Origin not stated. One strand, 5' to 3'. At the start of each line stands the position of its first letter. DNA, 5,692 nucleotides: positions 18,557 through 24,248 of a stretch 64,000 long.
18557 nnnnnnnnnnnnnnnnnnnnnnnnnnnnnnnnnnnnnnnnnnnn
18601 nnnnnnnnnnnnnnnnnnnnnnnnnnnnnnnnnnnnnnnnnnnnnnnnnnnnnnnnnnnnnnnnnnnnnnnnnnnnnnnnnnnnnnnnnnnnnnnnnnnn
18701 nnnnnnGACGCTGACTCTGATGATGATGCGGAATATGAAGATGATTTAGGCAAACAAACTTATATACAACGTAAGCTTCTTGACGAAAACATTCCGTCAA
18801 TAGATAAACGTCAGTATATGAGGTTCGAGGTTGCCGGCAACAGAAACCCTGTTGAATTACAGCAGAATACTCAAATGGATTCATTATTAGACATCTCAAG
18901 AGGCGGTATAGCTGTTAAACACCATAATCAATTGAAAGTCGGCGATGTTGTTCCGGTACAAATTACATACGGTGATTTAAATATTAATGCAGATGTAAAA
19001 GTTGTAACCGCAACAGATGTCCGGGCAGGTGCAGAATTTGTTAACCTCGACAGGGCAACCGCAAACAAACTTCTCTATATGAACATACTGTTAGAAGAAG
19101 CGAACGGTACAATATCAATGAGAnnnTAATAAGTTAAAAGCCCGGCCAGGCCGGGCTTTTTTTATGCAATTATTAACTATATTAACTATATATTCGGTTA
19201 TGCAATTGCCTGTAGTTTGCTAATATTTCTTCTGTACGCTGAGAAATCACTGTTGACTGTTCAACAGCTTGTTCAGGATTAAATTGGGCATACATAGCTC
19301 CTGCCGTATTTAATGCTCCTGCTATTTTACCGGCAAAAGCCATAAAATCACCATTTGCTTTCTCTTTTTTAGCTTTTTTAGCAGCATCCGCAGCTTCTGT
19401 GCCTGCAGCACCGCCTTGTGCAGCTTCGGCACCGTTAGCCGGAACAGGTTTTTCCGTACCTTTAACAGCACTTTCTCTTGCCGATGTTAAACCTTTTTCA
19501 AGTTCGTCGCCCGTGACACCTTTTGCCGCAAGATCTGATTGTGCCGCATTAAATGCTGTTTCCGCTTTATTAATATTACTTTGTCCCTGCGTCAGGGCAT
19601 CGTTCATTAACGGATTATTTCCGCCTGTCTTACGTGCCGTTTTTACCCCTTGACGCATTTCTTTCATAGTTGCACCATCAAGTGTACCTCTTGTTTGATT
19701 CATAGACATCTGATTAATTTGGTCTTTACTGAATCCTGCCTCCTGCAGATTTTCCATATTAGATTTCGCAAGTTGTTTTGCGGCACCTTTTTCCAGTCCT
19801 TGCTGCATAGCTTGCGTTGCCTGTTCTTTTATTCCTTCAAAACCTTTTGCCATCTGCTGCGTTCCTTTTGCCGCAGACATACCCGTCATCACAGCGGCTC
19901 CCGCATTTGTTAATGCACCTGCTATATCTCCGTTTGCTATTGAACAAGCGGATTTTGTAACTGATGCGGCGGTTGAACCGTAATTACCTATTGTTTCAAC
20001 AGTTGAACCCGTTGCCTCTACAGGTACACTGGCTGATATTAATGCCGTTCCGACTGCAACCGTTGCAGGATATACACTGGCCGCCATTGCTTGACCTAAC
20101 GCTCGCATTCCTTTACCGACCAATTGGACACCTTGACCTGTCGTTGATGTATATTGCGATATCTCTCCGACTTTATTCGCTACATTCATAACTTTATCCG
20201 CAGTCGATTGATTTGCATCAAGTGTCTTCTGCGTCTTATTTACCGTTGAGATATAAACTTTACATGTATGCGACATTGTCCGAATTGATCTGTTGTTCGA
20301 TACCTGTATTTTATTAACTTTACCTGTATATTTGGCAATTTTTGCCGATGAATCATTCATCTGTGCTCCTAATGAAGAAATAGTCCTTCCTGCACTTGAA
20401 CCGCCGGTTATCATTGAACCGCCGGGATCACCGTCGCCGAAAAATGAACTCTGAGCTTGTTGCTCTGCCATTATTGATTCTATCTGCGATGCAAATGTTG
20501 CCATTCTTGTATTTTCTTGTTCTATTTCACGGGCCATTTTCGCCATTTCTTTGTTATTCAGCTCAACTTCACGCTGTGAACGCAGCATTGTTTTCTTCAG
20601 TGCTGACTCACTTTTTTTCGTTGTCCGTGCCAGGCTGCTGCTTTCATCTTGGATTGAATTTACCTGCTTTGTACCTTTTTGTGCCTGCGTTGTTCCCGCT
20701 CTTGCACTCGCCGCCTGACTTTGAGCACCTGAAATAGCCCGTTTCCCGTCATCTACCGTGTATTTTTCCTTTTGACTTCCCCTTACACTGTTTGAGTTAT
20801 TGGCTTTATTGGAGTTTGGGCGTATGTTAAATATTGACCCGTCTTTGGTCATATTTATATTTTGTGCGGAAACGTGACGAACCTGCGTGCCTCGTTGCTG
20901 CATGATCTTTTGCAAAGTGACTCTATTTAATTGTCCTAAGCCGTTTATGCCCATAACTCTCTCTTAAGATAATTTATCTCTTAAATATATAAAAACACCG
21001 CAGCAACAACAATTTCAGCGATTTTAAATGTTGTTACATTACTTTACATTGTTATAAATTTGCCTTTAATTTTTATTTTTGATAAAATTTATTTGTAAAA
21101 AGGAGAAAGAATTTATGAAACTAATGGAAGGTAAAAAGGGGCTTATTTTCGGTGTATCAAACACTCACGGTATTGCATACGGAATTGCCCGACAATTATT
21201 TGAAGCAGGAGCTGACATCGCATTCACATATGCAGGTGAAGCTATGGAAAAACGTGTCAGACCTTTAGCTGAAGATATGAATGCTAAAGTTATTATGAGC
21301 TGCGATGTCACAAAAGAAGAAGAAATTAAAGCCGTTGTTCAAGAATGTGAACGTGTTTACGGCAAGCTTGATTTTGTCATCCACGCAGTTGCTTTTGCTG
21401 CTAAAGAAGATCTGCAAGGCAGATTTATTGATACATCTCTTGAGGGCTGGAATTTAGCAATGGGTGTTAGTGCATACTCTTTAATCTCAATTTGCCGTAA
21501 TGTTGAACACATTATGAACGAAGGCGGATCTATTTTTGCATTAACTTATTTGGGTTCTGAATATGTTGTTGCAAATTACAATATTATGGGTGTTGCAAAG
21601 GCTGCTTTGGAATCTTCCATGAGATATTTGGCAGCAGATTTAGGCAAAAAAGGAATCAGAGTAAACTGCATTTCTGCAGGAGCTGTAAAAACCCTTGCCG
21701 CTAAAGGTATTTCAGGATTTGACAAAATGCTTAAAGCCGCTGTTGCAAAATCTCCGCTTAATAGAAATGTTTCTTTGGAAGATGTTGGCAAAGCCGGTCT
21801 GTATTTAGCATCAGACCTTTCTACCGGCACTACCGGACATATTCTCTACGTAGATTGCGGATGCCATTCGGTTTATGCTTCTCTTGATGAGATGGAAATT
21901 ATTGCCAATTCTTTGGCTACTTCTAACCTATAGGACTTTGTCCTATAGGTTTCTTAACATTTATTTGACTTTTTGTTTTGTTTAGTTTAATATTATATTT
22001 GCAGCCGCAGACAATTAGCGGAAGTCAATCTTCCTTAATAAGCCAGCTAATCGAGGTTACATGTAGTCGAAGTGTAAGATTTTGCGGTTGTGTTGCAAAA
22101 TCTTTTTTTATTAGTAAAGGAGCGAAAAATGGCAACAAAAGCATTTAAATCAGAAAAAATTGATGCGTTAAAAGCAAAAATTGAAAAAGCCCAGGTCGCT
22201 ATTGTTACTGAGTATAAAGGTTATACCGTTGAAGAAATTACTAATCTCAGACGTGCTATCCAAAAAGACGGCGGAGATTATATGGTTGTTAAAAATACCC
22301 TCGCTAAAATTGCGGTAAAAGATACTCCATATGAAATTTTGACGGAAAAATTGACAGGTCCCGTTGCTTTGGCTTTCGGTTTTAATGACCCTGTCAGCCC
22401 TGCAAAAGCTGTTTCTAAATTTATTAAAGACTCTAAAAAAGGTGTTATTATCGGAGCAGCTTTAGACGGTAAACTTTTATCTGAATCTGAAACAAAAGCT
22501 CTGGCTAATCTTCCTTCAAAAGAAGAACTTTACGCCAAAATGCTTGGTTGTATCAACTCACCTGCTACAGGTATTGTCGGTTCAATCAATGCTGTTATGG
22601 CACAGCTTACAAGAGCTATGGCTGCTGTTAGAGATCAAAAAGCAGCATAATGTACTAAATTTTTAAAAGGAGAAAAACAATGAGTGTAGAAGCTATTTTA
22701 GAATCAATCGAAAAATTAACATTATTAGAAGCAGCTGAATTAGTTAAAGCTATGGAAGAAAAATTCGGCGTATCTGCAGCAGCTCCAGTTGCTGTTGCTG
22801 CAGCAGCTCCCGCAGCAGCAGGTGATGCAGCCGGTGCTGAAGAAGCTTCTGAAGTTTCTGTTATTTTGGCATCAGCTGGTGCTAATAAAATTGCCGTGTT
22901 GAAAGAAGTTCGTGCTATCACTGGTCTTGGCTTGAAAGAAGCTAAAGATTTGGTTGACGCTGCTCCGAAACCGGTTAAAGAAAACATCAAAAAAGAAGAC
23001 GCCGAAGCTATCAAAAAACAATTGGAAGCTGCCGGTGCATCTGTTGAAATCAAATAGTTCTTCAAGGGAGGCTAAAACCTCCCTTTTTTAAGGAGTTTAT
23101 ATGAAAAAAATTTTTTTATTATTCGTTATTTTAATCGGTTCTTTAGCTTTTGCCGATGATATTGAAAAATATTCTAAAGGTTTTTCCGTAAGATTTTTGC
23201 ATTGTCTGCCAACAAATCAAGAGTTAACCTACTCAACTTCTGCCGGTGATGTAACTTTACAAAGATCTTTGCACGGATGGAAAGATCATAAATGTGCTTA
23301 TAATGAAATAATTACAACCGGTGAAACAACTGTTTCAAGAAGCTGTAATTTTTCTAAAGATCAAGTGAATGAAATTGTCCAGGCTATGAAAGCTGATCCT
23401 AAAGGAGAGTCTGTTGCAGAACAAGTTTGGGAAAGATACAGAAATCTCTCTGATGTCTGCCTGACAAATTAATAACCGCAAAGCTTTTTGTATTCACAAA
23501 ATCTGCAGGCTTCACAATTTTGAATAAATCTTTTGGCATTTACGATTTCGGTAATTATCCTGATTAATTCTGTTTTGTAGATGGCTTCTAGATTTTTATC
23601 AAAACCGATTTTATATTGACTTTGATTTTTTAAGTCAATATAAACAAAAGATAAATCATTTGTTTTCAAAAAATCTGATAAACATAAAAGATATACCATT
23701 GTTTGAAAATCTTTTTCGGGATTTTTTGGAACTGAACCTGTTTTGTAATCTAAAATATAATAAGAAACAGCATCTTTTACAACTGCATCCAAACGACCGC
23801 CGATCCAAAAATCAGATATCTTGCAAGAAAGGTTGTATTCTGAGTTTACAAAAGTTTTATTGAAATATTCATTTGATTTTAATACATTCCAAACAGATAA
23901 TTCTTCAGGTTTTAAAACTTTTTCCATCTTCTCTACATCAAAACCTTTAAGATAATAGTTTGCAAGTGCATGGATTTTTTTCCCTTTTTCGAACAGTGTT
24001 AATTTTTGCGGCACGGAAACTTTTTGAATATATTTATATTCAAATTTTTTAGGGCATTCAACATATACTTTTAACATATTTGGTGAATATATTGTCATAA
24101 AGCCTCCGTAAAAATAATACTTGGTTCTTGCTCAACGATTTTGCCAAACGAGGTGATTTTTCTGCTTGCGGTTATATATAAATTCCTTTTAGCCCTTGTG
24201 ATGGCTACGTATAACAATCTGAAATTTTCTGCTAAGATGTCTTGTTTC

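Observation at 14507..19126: TpsA-type secreted beta-helix protein ending in a (Asp-Ala)157 tract and an intact PilZ c-di-GMP receptor domain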

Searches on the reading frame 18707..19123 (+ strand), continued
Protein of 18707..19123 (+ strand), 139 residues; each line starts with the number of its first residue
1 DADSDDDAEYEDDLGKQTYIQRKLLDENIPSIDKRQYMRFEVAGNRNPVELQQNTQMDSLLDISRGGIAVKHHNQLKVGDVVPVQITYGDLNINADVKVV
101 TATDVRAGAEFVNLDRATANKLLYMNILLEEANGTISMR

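Call 77: list_cluster_members(proteins=[P0310, P0318, P0331, P0347, P0348, P0351, P0329, P0353, P0349, P0352])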
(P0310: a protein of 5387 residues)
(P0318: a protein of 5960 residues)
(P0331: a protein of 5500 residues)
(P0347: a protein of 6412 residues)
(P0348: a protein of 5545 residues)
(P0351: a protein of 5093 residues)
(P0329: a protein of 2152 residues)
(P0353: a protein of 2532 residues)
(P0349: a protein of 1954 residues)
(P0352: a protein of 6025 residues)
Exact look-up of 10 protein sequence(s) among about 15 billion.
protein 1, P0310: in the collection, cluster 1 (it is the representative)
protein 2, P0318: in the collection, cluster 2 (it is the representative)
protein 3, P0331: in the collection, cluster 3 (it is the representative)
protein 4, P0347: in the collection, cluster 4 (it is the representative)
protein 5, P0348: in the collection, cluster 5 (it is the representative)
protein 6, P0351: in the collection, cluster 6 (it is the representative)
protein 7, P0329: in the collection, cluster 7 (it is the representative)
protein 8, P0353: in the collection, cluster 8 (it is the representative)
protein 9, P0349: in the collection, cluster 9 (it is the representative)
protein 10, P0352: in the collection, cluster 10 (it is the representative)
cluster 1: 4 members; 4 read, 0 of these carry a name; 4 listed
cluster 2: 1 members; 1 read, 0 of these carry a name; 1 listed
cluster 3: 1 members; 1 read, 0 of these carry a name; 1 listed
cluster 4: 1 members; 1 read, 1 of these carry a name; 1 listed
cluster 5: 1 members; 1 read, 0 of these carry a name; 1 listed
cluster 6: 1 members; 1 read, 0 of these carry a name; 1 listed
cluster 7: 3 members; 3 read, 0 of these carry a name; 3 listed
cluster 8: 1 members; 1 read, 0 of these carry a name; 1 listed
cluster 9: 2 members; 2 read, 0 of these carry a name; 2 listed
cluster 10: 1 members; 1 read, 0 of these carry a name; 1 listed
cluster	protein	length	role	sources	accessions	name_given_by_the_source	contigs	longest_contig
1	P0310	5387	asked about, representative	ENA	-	-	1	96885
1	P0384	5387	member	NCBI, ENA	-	-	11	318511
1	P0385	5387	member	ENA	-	-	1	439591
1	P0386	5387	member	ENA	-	-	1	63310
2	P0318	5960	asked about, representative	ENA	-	-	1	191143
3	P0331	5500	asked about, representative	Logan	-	-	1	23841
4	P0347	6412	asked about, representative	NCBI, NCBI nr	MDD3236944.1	MAG: PilZ domain-containing protein [Candidatus Gastranaerophilales bacterium] | PilZ domain-containing protein [Candidatus Gastranaerophilales bacterium]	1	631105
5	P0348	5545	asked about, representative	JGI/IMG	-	-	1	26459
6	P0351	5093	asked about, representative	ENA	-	-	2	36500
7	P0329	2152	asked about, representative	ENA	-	-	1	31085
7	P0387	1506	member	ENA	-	-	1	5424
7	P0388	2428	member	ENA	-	-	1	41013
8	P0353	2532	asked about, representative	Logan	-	-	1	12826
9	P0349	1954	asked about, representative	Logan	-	-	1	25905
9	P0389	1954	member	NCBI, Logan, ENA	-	-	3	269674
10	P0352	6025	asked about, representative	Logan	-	-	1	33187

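Call 80: search_protein_families(library=pfam, proteins=[P0329, P0282, P0295, P0300, P0357, P0337, P0274, P0294, P0308, P0335], max_evalue=0.01)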
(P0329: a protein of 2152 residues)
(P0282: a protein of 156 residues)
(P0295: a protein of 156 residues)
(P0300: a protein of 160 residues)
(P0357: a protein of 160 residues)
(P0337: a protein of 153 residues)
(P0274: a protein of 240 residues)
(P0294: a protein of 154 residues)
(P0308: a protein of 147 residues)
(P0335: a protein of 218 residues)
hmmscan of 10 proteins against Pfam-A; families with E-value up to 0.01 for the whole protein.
P0329 (2152 aa): 1 family
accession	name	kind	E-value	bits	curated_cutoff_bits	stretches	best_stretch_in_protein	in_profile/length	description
PF07238.19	PilZ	-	1.2e-11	45.3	22.5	1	2031-2120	2-96/102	PilZ domain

P0282 (156 aa): 1 family
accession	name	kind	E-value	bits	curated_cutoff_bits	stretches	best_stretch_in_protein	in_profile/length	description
PF07238.19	PilZ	-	9.1e-10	39.2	22.5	1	48-137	3-97/102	PilZ domain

P0295 (156 aa): 1 family
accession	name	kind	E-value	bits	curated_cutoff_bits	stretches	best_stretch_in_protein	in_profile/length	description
PF07238.19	PilZ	-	4.1e-07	30.7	22.5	1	46-132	1-92/102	PilZ domain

P0300 (160 aa): 1 family
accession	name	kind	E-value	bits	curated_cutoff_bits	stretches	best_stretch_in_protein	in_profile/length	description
PF07238.19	PilZ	-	8.2e-09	36.2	22.5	1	50-141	1-97/102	PilZ domain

P0357 (160 aa): 1 family
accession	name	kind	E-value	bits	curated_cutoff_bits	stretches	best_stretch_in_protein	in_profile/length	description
PF07238.19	PilZ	-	7.6e-10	39.5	22.5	1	39-129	1-96/102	PilZ domain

P0337 (153 aa): 1 family
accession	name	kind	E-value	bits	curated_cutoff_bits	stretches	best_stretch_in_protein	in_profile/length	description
PF07238.19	PilZ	-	9.2e-09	36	22.5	1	44-134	2-97/102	PilZ domain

P0274 (240 aa): 1 family
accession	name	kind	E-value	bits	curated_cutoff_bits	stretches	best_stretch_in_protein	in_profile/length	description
PF07238.19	PilZ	-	1.1e-08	35.7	22.5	1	131-221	1-97/102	PilZ domain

P0294 (154 aa): 1 family
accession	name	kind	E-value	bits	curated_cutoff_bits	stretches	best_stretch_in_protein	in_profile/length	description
PF07238.19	PilZ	-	1.5e-08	35.3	22.5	1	42-130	1-93/102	PilZ domain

P0308 (147 aa): 1 family
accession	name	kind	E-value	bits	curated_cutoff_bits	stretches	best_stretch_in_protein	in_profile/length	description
PF07238.19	PilZ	-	1.6e-11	44.8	22.5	1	36-131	1-99/102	PilZ domain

P0335 (218 aa): 1 family
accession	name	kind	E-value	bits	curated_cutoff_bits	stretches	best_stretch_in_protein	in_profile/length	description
PF07238.19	PilZ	-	1.2e-05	25.9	22.5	1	102-198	1-97/102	PilZ domain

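Call 81: list_cluster_members(proteins=[P0282, P0295, P0300, P0357, P0337, P0274, P0294, P0308, P0335, P0283])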
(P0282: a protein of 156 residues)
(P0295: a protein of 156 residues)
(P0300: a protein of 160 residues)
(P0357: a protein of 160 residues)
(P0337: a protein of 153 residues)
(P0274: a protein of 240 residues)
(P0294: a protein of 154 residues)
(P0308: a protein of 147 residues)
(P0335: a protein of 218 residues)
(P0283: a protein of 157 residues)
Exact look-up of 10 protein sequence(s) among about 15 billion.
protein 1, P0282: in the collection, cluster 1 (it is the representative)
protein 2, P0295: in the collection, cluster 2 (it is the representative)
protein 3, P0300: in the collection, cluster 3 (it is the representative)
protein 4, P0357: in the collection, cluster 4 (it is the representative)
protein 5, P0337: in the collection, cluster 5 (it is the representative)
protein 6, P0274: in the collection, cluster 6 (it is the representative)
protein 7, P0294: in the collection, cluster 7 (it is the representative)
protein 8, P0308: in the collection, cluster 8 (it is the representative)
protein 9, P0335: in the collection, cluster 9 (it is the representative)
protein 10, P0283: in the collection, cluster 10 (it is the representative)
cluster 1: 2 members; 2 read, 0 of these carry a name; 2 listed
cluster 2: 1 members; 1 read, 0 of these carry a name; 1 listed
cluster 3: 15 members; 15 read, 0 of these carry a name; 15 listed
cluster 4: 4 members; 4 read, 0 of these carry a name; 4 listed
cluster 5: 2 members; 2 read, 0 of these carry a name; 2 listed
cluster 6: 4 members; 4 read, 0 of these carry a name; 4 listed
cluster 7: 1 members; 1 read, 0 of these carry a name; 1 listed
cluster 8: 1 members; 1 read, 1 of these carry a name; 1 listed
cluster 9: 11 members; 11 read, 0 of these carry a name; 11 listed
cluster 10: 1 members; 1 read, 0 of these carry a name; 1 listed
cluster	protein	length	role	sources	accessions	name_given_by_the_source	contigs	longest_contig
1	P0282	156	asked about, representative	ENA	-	-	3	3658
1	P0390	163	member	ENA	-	-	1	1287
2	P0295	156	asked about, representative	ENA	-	-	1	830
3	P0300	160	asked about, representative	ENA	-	-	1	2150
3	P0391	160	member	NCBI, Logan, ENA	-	-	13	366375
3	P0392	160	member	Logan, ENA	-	-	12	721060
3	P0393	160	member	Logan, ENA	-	-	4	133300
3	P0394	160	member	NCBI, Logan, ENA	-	-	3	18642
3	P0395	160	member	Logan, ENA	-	-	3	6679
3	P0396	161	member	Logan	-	-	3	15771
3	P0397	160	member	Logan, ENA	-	-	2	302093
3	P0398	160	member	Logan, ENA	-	-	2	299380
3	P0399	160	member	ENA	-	-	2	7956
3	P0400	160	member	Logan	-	-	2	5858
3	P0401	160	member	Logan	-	-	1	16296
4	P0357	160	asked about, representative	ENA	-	-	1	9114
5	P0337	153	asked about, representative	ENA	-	-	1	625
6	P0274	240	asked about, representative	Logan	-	-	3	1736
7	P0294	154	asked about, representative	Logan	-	-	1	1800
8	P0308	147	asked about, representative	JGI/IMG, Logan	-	hypothetical protein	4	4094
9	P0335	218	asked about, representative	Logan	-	-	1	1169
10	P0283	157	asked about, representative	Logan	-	-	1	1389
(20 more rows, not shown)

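Call 82: find_encoding_contigs(protein=P0392, flank=8000, max_places=2)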
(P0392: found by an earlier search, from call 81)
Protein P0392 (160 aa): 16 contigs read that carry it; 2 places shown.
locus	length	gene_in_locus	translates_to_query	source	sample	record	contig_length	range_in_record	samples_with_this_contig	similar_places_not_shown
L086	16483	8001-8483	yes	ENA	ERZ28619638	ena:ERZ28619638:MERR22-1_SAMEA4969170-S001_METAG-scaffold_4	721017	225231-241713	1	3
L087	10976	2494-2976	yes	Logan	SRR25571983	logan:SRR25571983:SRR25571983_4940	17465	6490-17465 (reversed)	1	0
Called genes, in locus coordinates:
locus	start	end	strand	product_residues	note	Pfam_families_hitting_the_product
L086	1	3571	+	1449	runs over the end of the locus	-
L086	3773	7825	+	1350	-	PF07238:PilZ (weak)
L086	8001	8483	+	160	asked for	PF07238:PilZ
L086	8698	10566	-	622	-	-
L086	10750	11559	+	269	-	PF00106:adh_short, PF13561:adh_short_C2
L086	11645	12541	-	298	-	PF06574:FAD_syn, PF01687:Flavokinase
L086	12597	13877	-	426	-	PF01773:Nucleos_tra2_N, PF07670:Gate, PF07662:Nucleos_tra2_C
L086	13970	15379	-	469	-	PF00515:TPR_1 (faint), PF07719:TPR_2 (faint), PF12895:ANAPC3 (faint), PF13176:TPR_7 (faint), PF13181:TPR_8 (faint), PF13414:TPR_11 (faint), PF13424:TPR_12 (faint), PF14559:TPR_19 (weak), +7 more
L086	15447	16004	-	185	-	PF01195:Pept_tRNA_hydro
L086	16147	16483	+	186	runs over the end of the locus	PF13443:HTH_26 (faint)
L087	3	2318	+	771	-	?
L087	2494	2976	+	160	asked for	PF07238:PilZ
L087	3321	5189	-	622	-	-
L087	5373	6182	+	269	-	PF00106:adh_short, PF13561:adh_short_C2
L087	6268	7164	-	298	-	PF06574:FAD_syn, PF01687:Flavokinase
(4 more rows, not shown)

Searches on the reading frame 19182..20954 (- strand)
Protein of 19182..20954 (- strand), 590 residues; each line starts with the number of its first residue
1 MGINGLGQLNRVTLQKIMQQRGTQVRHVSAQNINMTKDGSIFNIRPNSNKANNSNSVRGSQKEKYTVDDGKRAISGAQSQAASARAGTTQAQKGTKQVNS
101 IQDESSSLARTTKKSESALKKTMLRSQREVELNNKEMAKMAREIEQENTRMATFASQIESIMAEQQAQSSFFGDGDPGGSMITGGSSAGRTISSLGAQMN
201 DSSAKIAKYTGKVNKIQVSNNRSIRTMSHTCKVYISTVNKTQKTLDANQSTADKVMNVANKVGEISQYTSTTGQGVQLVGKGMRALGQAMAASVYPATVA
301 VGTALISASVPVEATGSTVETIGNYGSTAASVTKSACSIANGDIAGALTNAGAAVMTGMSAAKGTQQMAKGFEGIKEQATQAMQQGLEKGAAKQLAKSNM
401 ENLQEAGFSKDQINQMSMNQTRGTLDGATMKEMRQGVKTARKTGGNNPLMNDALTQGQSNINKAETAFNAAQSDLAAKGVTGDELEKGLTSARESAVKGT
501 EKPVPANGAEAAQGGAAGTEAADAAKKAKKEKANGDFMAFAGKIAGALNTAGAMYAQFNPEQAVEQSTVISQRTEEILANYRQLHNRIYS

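Call 6: search_protein_families(library=pfam, proteins=[window:19182-20954:-], max_evalue=0.001)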
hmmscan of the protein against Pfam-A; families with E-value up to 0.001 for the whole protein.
window:19182-20954:- (590 aa): 0 families

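Call 61: search_protein_families(library=ncbifam, proteins=[window:19182-20954:-], max_evalue=0.01)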
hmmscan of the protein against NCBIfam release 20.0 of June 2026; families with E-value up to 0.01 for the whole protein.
window:19182-20954:- (590 aa): 1 family
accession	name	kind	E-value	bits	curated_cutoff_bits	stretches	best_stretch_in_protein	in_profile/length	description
TIGR02168.1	SMC_prok_B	equivalog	0.00077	17.3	567.35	1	65-270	721-920/1181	chromosome segregation protein SMC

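Call 83: search_solved_structures(query=window:19182-20954:-, max_evalue=1)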
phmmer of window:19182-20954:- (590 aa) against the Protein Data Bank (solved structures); distinct sequences matched with E-value up to 1: 0.

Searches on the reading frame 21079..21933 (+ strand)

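Call 6: search_protein_families(library=pfam, proteins=[window:21079-21933:+], max_evalue=0.001)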
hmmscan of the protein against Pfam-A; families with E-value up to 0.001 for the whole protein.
window:21079-21933:+ (284 aa): 5 families
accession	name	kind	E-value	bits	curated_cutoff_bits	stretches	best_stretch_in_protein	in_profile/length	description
PF13561.12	adh_short_C2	-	5.3e-87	291.7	27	1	25-263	1-236/236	Enoyl-(Acyl carrier protein) reductase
PF00106.31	adh_short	-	1.2e-22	80.8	26.6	1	29-209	9-188/195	short chain dehydrogenase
PF23441.1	SDR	-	1.7e-05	24.8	27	1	26-247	13-242/258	SDR-like rossmann domain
PF12241.14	Enoyl_reductase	-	0.00023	21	22.1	0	143-212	130-201/236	Trans-2-enoyl-CoA reductase catalytic region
PF08659.16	KR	-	0.00051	20.5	22.6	0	31-110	11-95/180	KR domain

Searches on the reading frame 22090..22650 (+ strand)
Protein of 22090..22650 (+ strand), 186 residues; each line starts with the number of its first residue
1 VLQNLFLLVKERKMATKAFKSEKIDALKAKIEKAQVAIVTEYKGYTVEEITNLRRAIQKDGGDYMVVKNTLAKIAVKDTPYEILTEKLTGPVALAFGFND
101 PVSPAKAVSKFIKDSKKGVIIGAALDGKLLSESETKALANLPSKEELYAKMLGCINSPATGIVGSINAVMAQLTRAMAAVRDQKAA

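Call 6: search_protein_families(library=pfam, proteins=[window:22090-22650:+], max_evalue=0.001)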
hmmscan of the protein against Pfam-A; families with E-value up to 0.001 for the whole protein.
window:22090-22650:+ (186 aa): 1 family
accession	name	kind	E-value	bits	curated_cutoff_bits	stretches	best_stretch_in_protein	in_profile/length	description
PF00466.25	Ribosomal_L10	-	1.1e-27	96.5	22.8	1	16-112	2-99/100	Ribosomal protein L10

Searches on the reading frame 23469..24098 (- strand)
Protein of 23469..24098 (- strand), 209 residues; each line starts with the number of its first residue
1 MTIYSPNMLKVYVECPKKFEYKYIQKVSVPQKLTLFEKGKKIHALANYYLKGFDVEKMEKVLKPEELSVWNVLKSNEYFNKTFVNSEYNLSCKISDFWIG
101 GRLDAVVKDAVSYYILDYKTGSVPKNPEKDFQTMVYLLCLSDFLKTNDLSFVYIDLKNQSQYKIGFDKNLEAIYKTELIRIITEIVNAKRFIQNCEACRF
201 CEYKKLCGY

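Call 6: search_protein_families(library=pfam, proteins=[window:23469-24098:-], max_evalue=0.001)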
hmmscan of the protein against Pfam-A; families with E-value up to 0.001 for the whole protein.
window:23469-24098:- (209 aa): 2 families
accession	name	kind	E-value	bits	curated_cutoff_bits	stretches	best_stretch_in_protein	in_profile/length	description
PF12705.13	PDDEXK_1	-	9.5e-19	68.7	22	1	5-207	3-246/247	PD-(D/E)XK nuclease superfamily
PF01930.23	Cas_Cas4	-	3.9e-06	27.5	22.7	1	10-207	6-158/160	Domain of unknown function DUF83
